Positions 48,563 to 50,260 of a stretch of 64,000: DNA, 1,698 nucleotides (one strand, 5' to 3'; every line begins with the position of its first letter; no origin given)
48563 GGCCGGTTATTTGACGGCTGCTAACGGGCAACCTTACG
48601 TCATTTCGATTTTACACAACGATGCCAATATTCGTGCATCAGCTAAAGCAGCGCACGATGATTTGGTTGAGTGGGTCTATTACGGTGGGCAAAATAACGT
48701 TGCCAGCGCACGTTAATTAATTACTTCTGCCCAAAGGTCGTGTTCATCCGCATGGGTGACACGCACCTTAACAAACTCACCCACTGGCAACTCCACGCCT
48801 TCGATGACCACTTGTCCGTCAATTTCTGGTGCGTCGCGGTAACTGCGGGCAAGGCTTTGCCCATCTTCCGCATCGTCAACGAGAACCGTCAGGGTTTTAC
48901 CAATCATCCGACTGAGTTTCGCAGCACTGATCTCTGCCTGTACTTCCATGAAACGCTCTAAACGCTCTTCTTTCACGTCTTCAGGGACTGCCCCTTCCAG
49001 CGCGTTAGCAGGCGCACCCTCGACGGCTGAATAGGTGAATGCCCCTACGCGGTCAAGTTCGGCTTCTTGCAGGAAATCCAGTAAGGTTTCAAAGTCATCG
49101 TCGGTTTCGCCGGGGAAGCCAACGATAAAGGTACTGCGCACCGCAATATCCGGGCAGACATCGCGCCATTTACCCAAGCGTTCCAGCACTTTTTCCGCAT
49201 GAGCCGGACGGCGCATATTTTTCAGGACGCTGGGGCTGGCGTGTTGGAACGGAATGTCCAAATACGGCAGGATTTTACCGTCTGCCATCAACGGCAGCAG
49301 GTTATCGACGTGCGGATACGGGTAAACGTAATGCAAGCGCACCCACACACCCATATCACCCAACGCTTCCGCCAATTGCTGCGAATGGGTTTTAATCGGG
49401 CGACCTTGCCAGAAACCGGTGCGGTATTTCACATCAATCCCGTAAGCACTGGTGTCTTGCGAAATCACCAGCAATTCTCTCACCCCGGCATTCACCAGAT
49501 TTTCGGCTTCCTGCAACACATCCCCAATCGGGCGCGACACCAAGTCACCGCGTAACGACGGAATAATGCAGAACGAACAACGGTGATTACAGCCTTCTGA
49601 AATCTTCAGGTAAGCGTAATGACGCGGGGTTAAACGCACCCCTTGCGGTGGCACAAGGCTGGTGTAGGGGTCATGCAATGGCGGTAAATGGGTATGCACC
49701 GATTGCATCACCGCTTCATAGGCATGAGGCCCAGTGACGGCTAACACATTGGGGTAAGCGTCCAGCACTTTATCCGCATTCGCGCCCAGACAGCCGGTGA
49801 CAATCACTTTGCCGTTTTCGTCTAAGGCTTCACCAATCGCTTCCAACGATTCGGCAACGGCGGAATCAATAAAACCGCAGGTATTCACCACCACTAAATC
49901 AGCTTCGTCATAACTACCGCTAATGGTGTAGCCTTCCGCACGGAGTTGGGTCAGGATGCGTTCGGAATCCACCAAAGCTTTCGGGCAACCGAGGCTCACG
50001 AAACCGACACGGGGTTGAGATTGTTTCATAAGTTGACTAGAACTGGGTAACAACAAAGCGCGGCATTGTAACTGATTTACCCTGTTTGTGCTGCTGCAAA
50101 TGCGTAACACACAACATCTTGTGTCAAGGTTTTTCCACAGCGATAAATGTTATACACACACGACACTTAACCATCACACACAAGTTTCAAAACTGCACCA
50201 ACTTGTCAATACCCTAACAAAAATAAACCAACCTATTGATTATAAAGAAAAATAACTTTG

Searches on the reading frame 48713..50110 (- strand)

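Call 8: search_protein_families(library=pfam, proteins=[window:48713-50110:-], max_evalue=0.001)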
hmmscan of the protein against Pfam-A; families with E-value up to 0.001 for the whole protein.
window:48713-50110:- (465 aa): 4 families
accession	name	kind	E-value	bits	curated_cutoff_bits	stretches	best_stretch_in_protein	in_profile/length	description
PF04055.27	Radical_SAM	-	3.3e-24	86.4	29.5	1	169-347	2-166/166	Radical SAM superfamily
PF18693.7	TRAM_2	-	8.4e-22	77.6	27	1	403-464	1-63/63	TRAM domain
PF00919.26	UPF0004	-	2.2e-19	69.7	27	1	34-120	1-91/98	Uncharacterized protein family UPF0004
PF01938.26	TRAM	-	1.1e-05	25.6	21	1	401-464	2-61/61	TRAM domain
